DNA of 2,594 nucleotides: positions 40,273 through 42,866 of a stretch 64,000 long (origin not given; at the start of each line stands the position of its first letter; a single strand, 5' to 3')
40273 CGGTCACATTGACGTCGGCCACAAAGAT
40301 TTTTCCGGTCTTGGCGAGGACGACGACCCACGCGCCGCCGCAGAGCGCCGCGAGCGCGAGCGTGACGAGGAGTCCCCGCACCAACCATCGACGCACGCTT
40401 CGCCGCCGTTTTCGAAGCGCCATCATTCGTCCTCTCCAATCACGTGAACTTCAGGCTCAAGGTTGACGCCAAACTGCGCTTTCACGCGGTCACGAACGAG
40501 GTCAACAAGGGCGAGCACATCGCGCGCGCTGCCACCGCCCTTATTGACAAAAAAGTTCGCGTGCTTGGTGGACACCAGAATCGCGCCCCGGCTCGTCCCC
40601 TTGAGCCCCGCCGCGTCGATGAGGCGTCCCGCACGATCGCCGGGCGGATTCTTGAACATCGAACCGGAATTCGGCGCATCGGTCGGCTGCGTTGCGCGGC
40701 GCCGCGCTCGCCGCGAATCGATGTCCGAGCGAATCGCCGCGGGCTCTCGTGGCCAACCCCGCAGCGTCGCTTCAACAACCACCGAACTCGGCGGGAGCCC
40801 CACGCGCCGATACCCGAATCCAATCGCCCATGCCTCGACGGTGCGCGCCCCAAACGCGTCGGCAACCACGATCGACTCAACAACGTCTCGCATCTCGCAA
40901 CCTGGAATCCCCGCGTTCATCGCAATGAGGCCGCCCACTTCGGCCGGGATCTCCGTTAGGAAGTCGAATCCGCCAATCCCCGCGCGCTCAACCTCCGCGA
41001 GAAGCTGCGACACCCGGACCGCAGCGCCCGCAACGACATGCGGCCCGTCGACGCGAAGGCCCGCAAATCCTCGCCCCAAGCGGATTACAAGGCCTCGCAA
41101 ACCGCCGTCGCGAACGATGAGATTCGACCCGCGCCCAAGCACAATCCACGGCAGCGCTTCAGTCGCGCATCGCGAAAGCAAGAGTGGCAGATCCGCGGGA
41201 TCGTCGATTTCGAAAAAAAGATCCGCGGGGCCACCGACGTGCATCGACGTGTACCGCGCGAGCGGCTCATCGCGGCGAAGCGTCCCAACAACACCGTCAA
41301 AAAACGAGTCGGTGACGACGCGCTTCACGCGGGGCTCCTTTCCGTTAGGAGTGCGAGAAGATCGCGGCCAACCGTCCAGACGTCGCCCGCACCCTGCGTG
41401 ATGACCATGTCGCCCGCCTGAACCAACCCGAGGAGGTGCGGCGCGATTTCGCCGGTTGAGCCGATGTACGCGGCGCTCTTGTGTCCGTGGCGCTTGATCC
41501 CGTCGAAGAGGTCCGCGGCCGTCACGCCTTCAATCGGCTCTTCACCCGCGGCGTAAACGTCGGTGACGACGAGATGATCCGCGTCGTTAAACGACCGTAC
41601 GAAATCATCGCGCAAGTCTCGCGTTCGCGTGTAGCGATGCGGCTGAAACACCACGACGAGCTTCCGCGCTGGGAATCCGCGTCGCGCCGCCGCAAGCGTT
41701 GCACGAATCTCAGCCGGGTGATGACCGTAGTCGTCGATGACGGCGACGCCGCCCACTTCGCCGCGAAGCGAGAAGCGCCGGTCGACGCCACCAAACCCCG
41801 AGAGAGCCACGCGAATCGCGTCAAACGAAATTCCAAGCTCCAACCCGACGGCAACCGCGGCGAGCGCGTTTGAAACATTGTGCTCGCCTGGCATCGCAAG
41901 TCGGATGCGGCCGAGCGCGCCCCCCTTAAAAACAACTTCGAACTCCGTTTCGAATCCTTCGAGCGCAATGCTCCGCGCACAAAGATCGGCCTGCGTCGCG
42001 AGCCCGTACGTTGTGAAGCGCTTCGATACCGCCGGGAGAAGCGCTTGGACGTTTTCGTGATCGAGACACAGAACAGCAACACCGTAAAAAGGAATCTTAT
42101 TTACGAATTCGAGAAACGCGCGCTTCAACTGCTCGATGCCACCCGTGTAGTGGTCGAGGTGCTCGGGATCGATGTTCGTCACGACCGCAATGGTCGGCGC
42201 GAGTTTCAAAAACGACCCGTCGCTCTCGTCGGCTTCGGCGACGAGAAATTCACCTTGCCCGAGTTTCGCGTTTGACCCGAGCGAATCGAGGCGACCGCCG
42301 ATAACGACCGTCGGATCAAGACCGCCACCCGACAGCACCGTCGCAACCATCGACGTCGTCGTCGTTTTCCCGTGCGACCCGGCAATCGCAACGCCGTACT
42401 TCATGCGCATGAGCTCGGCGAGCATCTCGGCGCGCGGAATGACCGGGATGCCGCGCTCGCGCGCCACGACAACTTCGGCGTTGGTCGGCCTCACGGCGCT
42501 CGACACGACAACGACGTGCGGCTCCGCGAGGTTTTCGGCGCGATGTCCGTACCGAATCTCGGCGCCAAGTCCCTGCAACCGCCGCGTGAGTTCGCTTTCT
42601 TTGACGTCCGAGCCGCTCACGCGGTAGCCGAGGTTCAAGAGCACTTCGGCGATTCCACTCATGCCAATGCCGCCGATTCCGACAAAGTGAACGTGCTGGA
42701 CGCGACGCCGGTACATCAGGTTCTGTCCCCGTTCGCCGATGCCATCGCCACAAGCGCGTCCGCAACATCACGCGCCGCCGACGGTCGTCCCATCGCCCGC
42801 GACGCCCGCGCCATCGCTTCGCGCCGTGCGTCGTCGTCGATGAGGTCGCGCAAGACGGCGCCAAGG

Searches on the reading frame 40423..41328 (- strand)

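Call 55: search_protein_families(library=pfam, proteins=[window:40423-41328:-], max_evalue=0.0001)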
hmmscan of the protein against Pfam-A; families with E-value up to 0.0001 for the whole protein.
window:40423-41328:- (301 aa): 2 families
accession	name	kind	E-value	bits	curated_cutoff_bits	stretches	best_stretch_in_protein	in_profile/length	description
PF02873.21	MurB_C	-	5.4e-34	116.8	27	1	199-297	2-99/99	UDP-N-acetylenolpyruvoylglucosamine reductase, C-terminal domain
PF01565.28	FAD_binding_4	-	1.7e-15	57.4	26.4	1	37-160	3-133/139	FAD binding domain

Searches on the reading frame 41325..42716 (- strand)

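Call 55: search_protein_families(library=pfam, proteins=[window:41325-42716:-], max_evalue=0.0001)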
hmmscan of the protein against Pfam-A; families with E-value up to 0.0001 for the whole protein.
window:41325-42716:- (463 aa): 3 families
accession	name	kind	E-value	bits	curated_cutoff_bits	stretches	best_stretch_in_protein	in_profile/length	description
PF01225.30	Mur_ligase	-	1.1e-31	109.4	21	1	8-107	1-95/95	Mur ligase family, catalytic domain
PF08245.18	Mur_ligase_M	-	3.2e-30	106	24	1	111-290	1-199/200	Mur ligase middle domain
PF02875.26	Mur_ligase_C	-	7.4e-23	82.2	28.4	1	313-444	1-127/127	Mur ligase, glutamate ligase domain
